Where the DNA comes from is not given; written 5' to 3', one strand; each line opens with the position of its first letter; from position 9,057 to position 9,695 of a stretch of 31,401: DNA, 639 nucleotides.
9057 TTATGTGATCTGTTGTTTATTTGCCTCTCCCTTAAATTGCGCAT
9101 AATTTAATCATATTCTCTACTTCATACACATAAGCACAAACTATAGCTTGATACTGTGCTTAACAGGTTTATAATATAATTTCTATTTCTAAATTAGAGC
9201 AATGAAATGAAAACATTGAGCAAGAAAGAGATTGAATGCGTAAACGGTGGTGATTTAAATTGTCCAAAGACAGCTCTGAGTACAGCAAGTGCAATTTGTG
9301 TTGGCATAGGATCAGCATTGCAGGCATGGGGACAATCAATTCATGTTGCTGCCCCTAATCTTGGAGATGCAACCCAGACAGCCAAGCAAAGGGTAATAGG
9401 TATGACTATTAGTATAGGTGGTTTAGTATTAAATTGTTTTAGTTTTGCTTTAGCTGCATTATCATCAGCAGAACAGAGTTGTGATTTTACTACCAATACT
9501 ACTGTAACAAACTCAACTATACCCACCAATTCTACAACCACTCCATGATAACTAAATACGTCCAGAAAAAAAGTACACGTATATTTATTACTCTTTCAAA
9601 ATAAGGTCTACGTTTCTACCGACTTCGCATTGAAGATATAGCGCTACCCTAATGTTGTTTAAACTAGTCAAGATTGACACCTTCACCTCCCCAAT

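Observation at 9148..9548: Promoter-equipped phage gene encoding a double-glycine-leader bacteriocin/microcin-like peptide with no exporter or immunity gene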

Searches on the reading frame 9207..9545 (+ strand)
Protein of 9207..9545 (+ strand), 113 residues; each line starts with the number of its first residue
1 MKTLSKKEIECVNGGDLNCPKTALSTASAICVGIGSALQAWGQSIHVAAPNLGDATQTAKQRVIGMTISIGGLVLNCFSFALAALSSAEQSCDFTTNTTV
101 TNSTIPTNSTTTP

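Call 4: search_protein_families(library=pfam, proteins=[window:9207-9545:+], max_evalue=10)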
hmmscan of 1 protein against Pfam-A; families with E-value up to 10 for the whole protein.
window:9207-9545:+ (113 aa): 1 family
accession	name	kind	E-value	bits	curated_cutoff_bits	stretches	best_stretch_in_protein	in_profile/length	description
PF17623.7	B277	-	2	7.9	27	1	63-110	219-264/277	Domain of unknown function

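Call 5: search_protein_families(library=ncbifam, proteins=[window:9207-9545:+], max_evalue=10)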
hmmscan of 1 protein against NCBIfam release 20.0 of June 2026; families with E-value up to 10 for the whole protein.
window:9207-9545:+ (113 aa): 2 families
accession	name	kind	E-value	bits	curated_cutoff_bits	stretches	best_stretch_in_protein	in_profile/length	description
NF053793.1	beta_CO2some_N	equivalog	0.3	10.9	100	1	22-72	40-91/118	beta-carboxysome scaffolding protein CcmN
TIGR03949.1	bact_IIb_cerein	subfamily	2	8.2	21.5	1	2-38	2-31/45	class IIb bacteriocin, lactobin A/cerein 7B family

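Call 7: find_homologous_proteins(query=window:9207-9545:+, max_evalue=10)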
Query window:9207-9545:+ (113 aa): 1 proteins with E <= 10 among 76 candidates.
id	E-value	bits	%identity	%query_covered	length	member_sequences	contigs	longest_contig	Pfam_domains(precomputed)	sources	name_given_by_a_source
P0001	1.1e-65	236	100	100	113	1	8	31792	-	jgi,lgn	jgi:hypothetical protein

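Call 9: find_encoding_contigs(protein=P0001, flank=10000, max_places=10)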
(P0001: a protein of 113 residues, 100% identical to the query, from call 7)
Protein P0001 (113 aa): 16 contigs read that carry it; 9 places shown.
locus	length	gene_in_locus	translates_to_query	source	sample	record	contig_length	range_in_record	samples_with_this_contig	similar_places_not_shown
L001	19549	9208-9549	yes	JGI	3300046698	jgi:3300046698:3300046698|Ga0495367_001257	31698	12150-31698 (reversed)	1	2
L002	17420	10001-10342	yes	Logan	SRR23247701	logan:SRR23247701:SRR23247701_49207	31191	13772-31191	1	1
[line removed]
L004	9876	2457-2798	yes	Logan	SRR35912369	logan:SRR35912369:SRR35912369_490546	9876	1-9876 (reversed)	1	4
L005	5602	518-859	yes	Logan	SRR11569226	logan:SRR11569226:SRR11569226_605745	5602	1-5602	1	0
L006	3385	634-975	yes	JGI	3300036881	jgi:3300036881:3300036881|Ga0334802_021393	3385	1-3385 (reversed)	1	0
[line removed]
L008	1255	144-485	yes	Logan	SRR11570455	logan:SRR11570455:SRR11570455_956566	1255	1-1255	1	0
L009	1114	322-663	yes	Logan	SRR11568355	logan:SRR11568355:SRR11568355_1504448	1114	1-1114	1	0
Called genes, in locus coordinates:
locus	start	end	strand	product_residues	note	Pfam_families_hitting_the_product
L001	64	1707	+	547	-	-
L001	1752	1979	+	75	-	-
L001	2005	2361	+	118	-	-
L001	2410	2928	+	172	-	PF05838:Glyco_hydro_108, PF09374:PG_binding_3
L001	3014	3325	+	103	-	-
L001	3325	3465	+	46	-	-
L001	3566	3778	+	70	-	-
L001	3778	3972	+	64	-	-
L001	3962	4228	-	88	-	PF01381:HTH_3 (weak)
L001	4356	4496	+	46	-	-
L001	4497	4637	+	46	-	-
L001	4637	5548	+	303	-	PF13479:AAA_24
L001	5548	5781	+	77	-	-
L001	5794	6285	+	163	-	-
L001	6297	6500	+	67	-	-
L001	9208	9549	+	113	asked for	-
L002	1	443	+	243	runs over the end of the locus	-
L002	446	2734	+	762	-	-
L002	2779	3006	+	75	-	-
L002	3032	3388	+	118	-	-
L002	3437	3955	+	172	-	PF05838:Glyco_hydro_108, PF09374:PG_binding_3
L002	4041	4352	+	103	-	-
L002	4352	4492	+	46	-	-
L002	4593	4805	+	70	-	-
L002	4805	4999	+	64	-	-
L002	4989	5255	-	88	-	PF01381:HTH_3 (weak)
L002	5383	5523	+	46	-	-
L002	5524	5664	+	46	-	-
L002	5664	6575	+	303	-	PF13479:AAA_24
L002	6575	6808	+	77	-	-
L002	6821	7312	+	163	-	-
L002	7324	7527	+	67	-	-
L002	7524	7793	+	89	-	-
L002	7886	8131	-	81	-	-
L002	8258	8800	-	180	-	-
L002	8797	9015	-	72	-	PF02599:CsrA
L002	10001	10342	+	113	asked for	-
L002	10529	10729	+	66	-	-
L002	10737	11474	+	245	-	PF03592:Terminase_2 (faint)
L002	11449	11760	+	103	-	-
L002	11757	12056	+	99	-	-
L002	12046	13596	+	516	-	-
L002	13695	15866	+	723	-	PF16510:P22_portal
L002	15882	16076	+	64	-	-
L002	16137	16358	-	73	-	-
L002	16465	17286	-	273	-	PF01051:Rep3_N, PF21205:Rep3_C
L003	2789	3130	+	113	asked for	-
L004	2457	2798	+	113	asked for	-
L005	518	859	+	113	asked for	-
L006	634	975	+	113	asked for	-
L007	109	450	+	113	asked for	-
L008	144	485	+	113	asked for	-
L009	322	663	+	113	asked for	-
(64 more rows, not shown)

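Call 13: search_protein_families(library=phrogs, proteins=[window:9207-9545:+], max_evalue=0.1)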
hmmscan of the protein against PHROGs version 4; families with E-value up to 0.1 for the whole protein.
window:9207-9545:+ (113 aa): 0 families

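Call 14: search_protein_representatives(protein=window:9207-9545:+)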
Query: 113 residues. Proteins with E-value up to 0.001 (for the whole library): 14; up to 1e-10: 6; up to 1e-30: 1. The best 14 are listed.
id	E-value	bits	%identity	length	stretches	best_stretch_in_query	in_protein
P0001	3.5e-66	235.8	100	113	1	1-113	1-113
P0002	3.6e-16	75.3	42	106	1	1-100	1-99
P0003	9.7e-16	73.9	43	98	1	1-98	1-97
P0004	1.7e-14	69.9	51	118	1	3-92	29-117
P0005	4.5e-14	68.5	49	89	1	6-86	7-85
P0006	2.4e-12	63.0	44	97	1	2-92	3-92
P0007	7.1e-10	55.1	43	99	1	3-92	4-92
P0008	9.1e-09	51.5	46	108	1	11-93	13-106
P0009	5.3e-08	49.1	44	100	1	4-90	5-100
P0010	7.7e-08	48.5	39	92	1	3-93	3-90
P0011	1.8e-07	47.3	43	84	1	19-93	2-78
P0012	1.5e-05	41.2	46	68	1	38-102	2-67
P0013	4.0e-04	36.6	53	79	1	4-57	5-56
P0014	4.2e-04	36.5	32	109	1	3-106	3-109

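Call 19: find_homologous_proteins(query=A1, max_evalue=0.01)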
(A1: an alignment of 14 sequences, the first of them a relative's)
Query A1 (14 sequences) (113 aa, profile of the alignment): 11 proteins with E <= 0.01 among 3876 candidates.
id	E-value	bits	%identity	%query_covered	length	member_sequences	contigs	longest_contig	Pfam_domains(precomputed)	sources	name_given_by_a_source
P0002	1.1e-33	133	43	81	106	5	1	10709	-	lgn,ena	-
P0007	7.3e-33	130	42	79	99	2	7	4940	-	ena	-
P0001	1.1e-32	130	100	100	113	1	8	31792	-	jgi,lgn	jgi:hypothetical protein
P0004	2.3e-32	129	50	79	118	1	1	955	-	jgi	jgi:hypothetical protein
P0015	7.5e-32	127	47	93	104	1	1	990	-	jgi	-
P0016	8.1e-32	127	50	81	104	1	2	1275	-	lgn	-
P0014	8.6e-30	121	31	94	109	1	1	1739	-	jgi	jgi:hypothetical protein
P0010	6.0e-27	111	38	81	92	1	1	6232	-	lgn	-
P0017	1.5e-25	107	47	81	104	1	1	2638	-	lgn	-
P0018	1.4e-23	101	45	88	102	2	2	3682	-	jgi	-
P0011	1.0e-22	98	42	65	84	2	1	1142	-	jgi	-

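Call 20: find_encoding_contigs(protein=P0002, flank=10000, max_places=4)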
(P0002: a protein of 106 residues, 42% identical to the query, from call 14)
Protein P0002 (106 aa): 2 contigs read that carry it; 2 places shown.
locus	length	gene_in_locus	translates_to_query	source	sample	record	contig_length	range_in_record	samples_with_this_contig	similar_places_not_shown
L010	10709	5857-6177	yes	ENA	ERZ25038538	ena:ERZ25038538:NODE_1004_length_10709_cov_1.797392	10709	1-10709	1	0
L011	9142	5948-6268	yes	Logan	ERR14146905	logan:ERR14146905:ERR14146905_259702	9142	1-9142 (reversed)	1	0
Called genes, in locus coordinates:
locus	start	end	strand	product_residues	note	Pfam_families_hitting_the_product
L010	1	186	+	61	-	?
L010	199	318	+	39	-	-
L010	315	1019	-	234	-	PF13392:HNH_3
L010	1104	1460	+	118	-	-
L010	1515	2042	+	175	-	PF05838:Glyco_hydro_108, PF09374:PG_binding_3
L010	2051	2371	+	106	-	-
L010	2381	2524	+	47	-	-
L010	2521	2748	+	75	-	-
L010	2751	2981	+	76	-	-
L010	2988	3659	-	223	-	PF13392:HNH_3 (weak)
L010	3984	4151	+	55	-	-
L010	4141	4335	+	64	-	-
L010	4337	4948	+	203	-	PF04404:ERF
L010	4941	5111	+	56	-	-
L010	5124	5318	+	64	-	-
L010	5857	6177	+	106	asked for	-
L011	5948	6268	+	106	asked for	-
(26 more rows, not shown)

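Call 21: find_encoding_contigs(protein=P0007, flank=10000, max_places=4)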
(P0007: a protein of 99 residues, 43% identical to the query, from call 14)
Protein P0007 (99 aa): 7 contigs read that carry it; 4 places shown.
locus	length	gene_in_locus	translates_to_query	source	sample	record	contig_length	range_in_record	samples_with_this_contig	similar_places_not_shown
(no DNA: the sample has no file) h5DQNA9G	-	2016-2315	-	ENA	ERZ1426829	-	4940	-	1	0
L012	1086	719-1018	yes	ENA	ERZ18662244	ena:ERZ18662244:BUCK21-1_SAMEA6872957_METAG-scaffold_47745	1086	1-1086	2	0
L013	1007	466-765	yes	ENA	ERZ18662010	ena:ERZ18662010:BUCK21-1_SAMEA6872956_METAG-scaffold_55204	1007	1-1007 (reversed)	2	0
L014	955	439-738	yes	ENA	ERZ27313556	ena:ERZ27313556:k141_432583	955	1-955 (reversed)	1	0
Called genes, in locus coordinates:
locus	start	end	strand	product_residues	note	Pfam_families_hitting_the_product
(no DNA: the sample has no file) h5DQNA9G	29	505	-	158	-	PF03592:Terminase_2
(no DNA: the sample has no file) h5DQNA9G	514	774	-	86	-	-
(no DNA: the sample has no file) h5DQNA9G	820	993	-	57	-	-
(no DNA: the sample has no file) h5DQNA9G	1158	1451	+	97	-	-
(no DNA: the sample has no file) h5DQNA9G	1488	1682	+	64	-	-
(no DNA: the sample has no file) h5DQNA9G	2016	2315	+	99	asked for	-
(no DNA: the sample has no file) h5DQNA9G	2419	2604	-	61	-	-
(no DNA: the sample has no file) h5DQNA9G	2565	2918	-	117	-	-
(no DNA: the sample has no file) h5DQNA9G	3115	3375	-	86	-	-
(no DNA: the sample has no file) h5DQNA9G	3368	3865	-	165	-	-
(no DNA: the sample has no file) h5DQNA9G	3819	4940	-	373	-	?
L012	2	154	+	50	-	?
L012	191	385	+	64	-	-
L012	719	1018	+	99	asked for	-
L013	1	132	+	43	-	?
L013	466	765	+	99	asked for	-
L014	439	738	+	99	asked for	-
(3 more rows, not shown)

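Call 22: find_encoding_contigs(protein=P0010, flank=10000, max_places=4)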
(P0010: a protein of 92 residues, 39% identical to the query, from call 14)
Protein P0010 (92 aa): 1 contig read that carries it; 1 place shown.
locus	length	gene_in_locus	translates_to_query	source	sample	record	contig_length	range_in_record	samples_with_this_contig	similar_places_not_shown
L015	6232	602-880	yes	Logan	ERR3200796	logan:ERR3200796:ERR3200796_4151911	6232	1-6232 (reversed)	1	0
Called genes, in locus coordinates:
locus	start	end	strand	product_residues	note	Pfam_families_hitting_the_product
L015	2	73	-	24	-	?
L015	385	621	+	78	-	-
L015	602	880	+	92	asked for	-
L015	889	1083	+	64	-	-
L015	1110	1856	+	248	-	-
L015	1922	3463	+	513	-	-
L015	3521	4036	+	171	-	-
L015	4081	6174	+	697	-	PF16510:P22_portal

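Call 24: search_dna_similar(query=window:9207-9545:+, collection=phages, mode=protein, max_evalue=1)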
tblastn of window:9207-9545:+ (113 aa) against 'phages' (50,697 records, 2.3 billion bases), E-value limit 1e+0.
No match.

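Call 25: search_dna_similar(query=window:9207-9545:+, collection=plasmids, mode=protein, max_evalue=1)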
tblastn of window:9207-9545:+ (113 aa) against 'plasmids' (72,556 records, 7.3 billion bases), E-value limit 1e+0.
No match.

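Call 27: search_protein_families(library=ncbifam, alignment_id=A2, max_evalue=10)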
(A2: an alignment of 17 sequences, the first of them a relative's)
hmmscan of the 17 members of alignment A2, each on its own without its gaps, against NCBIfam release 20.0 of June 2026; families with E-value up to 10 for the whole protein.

A. member 1, P0001 (113 aa): 2 families
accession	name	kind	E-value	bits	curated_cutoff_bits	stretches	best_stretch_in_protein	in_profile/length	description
NF053793.1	beta_CO2some_N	equivalog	0.3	10.9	100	1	22-72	40-91/118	beta-carboxysome scaffolding protein CcmN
TIGR03949.1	bact_IIb_cerein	subfamily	2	8.2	21.5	1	2-38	2-31/45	class IIb bacteriocin, lactobin A/cerein 7B family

B. families by the number of members that match (of 17 scanned): 14 families
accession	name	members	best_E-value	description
NF052416.1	ISCR_clade_Ia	1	0.021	ISCR element clade Ia family transposase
TIGR03869.1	F420-0_ABCperm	1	0.03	putative F420-0 ABC transporter permease subunit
TIGR00327.1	secE_euk_arch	1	0.047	protein translocase SEC61 complex subunit gamma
NF033470.1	SMR_qac_bcrC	1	0.057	quaternary ammonium compound efflux SMR transporter BcrC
NF045685.1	GGPPSynCrtE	1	0.069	geranylgeranyl diphosphate synthase CrtE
NF007961.0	PRK10681.1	1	0.076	DNA-binding transcriptional repressor DeoR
NF002712.0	PRK02542.1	1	0.093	photosystem I assembly protein Ycf4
NF000264.2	blaOCH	1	0.12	OCH family extended-spectrum class C beta-lactamase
NF050117.1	aa3_CtaC_Actin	1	0.18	aa3-type cytochrome oxidase subunit II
NF053793.1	beta_CO2some_N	1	0.3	beta-carboxysome scaffolding protein CcmN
TIGR03893.1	lant_SP_1948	1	0.48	lichenicidin A2 family type 2 lantibiotic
NF006909.0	PRK09400.1-4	1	1.6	preprotein translocase subunit SecE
TIGR03949.1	bact_IIb_cerein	1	2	class IIb bacteriocin, lactobin A/cerein 7B family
NF004888.0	PRK06251.1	1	2.4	V-type ATP synthase subunit K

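Call 28: search_protein_families(library=pfam, alignment_id=A2, max_evalue=10)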
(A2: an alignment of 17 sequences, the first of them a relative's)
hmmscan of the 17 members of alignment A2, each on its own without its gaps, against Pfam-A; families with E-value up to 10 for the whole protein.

A. member 1, P0001 (113 aa): 1 family
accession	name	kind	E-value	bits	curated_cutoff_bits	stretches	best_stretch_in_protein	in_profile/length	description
PF17623.7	B277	-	2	7.9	27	1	63-110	219-264/277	Domain of unknown function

B. families by the number of members that match (of 17 scanned): 10 families
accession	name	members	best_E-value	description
PF22116.1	DUF6944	2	0.018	Family of unknown function (DUF6944)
PF04475.18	DUF555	2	0.057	Protein of unknown function (DUF555)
PF00248.27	Aldo_ket_red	1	0.006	Aldo/keto reductase family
PF14340.12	DUF4395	1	0.029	Domain of unknown function (DUF4395)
PF18967.5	PycTM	1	0.036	Pycsar effector protein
PF17939.6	TetR_C_30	1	0.058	Tetracyclin repressor-like, C-terminal domain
PF00193.23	Xlink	1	0.088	Extracellular link domain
PF10745.14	DUF2530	1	0.12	Protein of unknown function (DUF2530)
PF05313.17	Pox_P21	1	0.51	Poxvirus P21 membrane protein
PF17623.7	B277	1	2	Domain of unknown function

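Call 30: find_related_loci(query=A3, collection=genome_contigs, flank=10000)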
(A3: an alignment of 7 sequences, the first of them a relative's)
Query A3 (113 aa) in genome_contigs; peptide patterns used: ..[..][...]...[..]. (x = any residue, [..] = any of these).
35 stretches matched a pattern, but none encodes a relative of the query by tblastn (E <= 1e-3).

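Call 31: find_related_loci(query=A3, collection=viral_contigs, flank=10000)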
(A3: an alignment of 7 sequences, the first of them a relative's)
Query A3 (113 aa) in viral_contigs; peptide patterns used: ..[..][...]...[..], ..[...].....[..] (x = any residue, [..] = any of these).
165 stretches matched a pattern, but none encodes a relative of the query by tblastn (E <= 1e-3).

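Call 44: predict_structure(alignment_id=A2)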
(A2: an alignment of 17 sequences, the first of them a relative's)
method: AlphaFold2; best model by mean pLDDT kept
length: 113 residues; sequences in the alignment: 17
mean_pLDDT: 67.3   pTM: 0.43
mean pLDDT of the five models: 67.3, 67.2, 64.8, 61.5, 61.3
residues with pLDDT >= 90: 0; 70-90: 56; 50-70: 37; < 50: 20
segments of 3 or more residues with pLDDT < 50: 95-112
pLDDT, mean of each block of 10 residues (from residue 1): 58 63 77 85 75 62 80 83 74 49 43 43
secondary structure, 60 per line:
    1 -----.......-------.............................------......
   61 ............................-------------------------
elements in order: H6-12 H20-48 H55-88

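Call 48: fold_search(model_id=the predicted structure, library=pdb)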
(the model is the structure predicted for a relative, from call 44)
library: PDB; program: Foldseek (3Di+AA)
matches with E <= 10: 270; with E <= 0.001: 0
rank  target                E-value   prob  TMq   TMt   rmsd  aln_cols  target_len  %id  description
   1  9jfj_B                6.3e-01  0.82  0.36  0.19   4.9        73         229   15  Crystal structure of the cytoplasmic domain of ZraS in ADP-bound form (released 2025-03-26)
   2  9a72_A                1.0e+00  0.35  0.33  0.17   6.3        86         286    9  Integrative model of YFMS-CHEW by crosslinking MS and deep learning (released 2024-09-18)
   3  7ajq_A                1.1e+00  0.54  0.39  0.23   5.6        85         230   14  cryo-EM structure of ExbBD from Serratia Marcescens (released 2021-10-06)
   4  8b6h_EG               1.1e+00  0.35  0.29  0.33   7.4        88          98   15  Cryo-EM structure of cytochrome c oxidase dimer (complex IV) from respiratory supercomplex of Tetrahymena thermophila (released 2023-03-29)
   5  6tz9_A                1.2e+00  0.33  0.29  0.21   8.2        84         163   19  CryoEM reconstruction of membrane-bound ESCRT-III filament composed of CHMP1B only (released 2020-04-08)
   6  2vs0_B                1.4e+00  0.30  0.28  0.37   7.5        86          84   13  Structural analysis of homodimeric staphylococcal aureus virulence factor EsxA (released 2008-08-26)
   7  8qae_C                1.5e+00  0.91  0.51  0.58   6.5        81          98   12  X-ray crystal structure of a de novo designed single-chain antiparallel 6-helix alpha-helical barrel, sc-apCC-6-SLLA (released 2024-07-03)
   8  6tz4_02               1.5e+00  0.38  0.36  0.26   5.8        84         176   14  CryoEM reconstruction of membrane-bound ESCRT-III filament composed of CHMP1B+IST1 (right-handed) (released 2020-04-08)
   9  6n2d_c0               1.5e+00  0.30  0.26  0.38   6.1        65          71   25  Bacillus PS3 ATP synthase membrane region (released 2019-02-20)
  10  7nhk_0                1.6e+00  0.84  0.50  0.13   6.1        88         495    7  LsaA, an antibiotic resistance ABCF, in complex with 70S ribosome from Enterococcus faecalis (released 2021-05-05)
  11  7a0g_EEE              1.7e+00  0.95  0.53  0.19   3.5        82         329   12  Structure of the SmhB pore of the tripartite alpha-pore forming toxin, Smh, from Serratia marcescens. (released 2021-03-31)
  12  3zo6_E                1.7e+00  0.20  0.23  0.34   6.3        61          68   21  Crystal structure of Bacillus pseudofirmus OF4 mutant ATP synthase c12 ring. (released 2013-05-01)
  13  7a0g_AAA              1.8e+00  0.94  0.53  0.19   3.5        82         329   13  Structure of the SmhB pore of the tripartite alpha-pore forming toxin, Smh, from Serratia marcescens. (released 2021-03-31)
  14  1a91_MODEL_1_A        1.8e+00  0.33  0.36  0.46   5.5        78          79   18  SUBUNIT C OF THE F1FO ATP SYNTHASE OF ESCHERICHIA COLI; NMR, 10 STRUCTURES (released 1998-07-01)
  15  2vs0_A                1.8e+00  0.25  0.28  0.37   8.6        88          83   14  Structural analysis of homodimeric staphylococcal aureus virulence factor EsxA (released 2008-08-26)
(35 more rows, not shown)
